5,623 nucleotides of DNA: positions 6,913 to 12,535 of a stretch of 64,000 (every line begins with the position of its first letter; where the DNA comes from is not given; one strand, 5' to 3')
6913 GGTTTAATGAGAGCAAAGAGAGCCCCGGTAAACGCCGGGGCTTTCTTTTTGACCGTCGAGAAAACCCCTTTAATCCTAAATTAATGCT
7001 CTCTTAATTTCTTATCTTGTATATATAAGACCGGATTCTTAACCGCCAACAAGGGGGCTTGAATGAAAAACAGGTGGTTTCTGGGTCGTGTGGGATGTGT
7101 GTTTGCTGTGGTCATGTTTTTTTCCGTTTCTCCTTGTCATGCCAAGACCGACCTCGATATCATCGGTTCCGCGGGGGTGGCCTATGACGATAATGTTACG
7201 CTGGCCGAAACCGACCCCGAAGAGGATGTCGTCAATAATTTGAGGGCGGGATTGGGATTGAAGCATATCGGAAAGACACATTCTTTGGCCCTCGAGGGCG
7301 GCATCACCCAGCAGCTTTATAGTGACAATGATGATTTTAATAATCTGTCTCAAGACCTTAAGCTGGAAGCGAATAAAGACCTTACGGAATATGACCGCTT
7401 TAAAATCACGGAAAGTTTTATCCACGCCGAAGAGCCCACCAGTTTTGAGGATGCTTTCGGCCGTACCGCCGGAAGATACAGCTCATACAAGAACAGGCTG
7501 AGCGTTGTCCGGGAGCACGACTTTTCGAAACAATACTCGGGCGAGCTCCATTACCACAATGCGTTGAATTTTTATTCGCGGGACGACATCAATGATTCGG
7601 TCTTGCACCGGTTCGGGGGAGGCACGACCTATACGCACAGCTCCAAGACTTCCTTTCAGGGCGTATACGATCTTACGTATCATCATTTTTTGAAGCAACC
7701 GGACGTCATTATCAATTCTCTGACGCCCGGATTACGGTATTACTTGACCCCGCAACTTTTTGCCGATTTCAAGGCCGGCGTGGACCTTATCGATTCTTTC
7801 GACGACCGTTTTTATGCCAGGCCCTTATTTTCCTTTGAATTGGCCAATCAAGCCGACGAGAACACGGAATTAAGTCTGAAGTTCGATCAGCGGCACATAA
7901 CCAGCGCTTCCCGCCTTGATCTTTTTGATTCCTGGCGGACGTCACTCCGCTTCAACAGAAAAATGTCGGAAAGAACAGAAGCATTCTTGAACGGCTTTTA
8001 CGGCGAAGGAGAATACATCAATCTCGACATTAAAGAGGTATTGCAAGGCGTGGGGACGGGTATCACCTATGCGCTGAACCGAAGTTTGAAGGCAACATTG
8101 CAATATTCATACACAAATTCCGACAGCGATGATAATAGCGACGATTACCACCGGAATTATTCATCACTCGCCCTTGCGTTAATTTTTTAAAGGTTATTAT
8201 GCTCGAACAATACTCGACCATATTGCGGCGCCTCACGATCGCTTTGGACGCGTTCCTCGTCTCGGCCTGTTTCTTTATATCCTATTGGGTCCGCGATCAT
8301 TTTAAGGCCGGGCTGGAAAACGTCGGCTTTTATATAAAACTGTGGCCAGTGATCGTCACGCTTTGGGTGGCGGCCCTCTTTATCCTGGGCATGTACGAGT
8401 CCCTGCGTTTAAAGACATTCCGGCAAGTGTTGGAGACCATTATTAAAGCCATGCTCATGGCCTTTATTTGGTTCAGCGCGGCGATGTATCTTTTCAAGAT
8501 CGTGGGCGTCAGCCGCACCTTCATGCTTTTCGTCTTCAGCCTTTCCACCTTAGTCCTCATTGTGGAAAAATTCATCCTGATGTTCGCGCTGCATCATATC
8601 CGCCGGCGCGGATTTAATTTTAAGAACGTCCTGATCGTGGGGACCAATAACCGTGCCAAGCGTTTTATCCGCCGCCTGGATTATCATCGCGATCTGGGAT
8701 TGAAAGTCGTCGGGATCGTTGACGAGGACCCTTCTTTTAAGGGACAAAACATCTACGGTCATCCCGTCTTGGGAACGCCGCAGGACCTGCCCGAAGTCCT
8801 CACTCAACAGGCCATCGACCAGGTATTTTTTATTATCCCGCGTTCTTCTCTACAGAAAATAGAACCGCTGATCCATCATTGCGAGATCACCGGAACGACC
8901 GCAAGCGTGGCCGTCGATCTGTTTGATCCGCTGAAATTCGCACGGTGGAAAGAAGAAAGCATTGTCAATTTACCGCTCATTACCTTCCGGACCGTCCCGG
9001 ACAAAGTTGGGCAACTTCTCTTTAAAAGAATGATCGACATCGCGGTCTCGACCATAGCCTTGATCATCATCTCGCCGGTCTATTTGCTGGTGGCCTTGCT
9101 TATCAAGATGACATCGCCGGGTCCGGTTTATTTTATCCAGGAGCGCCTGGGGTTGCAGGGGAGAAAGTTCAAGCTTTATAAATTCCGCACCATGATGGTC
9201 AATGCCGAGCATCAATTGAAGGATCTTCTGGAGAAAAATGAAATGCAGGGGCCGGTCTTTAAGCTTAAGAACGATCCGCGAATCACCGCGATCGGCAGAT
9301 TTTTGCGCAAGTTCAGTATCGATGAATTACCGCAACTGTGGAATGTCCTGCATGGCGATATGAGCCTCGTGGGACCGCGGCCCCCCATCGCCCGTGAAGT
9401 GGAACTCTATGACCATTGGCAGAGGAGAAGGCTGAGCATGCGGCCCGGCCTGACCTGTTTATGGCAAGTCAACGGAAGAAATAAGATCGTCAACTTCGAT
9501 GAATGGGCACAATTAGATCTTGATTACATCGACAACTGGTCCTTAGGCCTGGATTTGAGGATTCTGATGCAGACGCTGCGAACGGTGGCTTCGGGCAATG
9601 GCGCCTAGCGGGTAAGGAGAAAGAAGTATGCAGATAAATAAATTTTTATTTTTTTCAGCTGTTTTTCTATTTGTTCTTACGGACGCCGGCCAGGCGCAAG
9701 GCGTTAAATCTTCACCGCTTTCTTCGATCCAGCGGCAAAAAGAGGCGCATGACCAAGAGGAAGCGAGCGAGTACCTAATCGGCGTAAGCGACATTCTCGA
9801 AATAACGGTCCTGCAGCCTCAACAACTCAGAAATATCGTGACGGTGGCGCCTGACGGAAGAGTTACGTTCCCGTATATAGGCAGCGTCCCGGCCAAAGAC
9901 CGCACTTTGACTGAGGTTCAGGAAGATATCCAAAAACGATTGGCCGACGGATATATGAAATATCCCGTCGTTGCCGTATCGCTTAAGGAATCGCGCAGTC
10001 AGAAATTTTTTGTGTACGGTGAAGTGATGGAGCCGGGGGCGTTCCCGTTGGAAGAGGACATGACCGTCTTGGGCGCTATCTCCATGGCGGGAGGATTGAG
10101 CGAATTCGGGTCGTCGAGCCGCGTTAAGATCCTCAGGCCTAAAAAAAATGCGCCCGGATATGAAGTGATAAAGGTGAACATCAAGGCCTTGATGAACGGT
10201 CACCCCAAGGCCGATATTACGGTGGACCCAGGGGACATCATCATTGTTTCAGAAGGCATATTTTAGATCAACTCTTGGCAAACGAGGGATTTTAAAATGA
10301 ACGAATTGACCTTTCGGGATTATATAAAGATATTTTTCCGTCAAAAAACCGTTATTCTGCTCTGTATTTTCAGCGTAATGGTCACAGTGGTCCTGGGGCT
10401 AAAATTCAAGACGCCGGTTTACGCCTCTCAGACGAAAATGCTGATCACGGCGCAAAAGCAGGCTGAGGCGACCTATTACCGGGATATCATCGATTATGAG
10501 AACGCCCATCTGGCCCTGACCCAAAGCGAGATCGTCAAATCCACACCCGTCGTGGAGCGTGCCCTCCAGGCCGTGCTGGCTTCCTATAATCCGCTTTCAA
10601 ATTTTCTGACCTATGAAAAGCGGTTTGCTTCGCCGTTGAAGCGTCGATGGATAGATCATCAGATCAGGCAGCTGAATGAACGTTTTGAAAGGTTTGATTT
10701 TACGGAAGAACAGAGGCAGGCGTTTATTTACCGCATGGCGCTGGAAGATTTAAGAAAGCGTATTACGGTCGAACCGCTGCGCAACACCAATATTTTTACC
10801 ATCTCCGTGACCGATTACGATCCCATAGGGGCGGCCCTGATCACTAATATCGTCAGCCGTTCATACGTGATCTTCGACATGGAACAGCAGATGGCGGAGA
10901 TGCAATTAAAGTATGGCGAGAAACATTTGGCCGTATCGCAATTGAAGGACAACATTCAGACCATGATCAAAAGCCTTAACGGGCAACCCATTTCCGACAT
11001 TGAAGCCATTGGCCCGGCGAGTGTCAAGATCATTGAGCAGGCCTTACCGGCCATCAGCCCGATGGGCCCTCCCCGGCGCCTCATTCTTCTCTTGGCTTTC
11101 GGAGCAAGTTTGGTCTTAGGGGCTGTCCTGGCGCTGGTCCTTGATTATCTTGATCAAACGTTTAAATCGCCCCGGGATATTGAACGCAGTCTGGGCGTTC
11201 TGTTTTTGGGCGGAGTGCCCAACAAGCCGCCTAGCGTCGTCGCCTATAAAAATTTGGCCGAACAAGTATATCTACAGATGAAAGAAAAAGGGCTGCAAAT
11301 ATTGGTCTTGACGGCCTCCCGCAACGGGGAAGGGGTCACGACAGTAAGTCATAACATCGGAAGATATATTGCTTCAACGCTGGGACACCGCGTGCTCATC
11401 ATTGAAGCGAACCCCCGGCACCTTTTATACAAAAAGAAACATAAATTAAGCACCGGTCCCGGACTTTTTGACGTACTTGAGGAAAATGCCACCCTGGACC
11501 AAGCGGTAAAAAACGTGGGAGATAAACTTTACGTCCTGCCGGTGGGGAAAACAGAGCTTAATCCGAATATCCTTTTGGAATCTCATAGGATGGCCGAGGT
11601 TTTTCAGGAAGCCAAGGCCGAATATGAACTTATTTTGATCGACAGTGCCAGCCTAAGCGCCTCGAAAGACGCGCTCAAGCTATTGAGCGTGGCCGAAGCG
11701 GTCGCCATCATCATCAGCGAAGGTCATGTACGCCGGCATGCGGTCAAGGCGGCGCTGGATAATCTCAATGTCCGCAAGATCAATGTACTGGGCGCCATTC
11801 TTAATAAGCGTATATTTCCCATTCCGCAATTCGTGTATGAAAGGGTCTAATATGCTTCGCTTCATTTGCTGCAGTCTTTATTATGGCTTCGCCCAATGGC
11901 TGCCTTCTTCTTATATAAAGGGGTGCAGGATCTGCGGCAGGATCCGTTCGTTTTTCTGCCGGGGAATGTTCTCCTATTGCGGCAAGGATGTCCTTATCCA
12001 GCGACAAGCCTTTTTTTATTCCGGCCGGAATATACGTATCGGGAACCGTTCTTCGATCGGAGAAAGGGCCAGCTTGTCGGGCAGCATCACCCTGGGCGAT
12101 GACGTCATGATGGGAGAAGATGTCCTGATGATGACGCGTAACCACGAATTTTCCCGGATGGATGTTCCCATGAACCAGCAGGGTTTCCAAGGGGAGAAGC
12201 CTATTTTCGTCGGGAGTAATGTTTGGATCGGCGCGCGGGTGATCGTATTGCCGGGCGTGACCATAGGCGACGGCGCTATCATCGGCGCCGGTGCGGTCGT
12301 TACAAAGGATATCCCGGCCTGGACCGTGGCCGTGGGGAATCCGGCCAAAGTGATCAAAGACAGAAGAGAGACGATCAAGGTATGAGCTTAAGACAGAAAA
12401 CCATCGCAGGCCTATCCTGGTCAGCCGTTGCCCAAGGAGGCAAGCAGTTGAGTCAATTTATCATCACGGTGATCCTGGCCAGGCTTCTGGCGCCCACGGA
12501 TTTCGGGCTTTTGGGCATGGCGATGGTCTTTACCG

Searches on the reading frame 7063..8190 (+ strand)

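Call 17: search_protein_families(library=pfam, proteins=[window:7063-8190:+], max_evalue=0.001)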
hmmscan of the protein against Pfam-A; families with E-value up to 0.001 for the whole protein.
window:7063-8190:+ (375 aa): 1 family
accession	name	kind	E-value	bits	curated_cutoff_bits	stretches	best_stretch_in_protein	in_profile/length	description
PF10082.15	BBP2_2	-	3.1e-09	36.6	23.7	1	307-371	310-374/378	Putative beta-barrel porin 2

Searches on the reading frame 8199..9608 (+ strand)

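Call 17: search_protein_families(library=pfam, proteins=[window:8199-9608:+], max_evalue=0.001)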
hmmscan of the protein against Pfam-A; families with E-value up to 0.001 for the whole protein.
window:8199-9608:+ (469 aa): 2 families
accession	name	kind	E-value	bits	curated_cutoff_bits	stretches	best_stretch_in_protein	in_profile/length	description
PF02397.22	Bac_transf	-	1.6e-69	233.4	27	1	276-463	1-177/179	Bacterial sugar transferase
PF13727.12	CoA_binding_3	-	1.8e-24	87.2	25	1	62-229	2-165/175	CoA-binding domain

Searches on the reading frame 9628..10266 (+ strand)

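Call 17: search_protein_families(library=pfam, proteins=[window:9628-10266:+], max_evalue=0.001)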
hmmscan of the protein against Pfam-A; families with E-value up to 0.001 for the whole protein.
window:9628-10266:+ (212 aa): 3 families
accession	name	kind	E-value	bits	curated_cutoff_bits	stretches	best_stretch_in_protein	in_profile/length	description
PF02563.21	Poly_export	-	3.6e-20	72.4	28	1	44-119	2-76/77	Polysaccharide biosynthesis/export protein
PF22461.2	SLBB_2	-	4.5e-11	43.1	27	1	125-207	1-79/79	SLBB domain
PF10531.15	SLBB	-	5.6e-11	42.5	27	1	126-177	1-48/55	SLBB domain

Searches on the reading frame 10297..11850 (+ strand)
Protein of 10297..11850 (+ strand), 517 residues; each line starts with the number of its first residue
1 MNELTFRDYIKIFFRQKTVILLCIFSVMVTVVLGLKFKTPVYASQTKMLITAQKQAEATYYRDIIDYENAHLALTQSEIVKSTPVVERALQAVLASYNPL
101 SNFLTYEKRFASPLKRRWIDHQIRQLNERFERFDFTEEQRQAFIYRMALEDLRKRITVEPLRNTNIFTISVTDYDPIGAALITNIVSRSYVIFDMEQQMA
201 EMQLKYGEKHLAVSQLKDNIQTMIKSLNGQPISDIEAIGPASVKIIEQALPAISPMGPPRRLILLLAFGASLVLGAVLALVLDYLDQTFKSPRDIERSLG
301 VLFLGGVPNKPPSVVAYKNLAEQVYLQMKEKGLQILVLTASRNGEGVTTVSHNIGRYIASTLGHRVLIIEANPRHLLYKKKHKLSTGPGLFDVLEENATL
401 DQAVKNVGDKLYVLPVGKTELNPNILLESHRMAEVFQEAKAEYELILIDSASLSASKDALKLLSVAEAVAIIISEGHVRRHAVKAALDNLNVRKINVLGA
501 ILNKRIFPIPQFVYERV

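Call 17: search_protein_families(library=pfam, proteins=[window:10297-11850:+], max_evalue=0.001)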
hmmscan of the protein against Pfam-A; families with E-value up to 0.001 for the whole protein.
window:10297-11850:+ (517 aa): 3 families
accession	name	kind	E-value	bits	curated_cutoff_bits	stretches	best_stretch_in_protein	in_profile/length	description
PF06564.18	CBP_BcsQ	-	1.4e-06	28.4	21.3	1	334-479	2-154/234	Cellulose biosynthesis protein BcsQ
PF02706.20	Wzz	-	8.6e-06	26.4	25.5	1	2-91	1-89/91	Chain length determinant protein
PF13614.12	AAA_31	-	0.00013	22.4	27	1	335-474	3-148/177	AAA domain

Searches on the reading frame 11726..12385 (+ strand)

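Call 62: search_protein_families(library=pfam, proteins=[window:11726-12385:+], max_evalue=0.00001)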
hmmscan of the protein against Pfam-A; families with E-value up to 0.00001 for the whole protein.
window:11726-12385:+ (219 aa): 2 families
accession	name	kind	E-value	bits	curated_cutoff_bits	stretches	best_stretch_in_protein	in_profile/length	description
PF00132.30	Hexapep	-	6.6e-17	60.8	27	1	161-194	3-36/36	Bacterial transferase hexapeptide (six repeats)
PF14602.12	Hexapep_2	-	1.8e-11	44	27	1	159-194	1-34/34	Hexapeptide repeat of succinyl-transferase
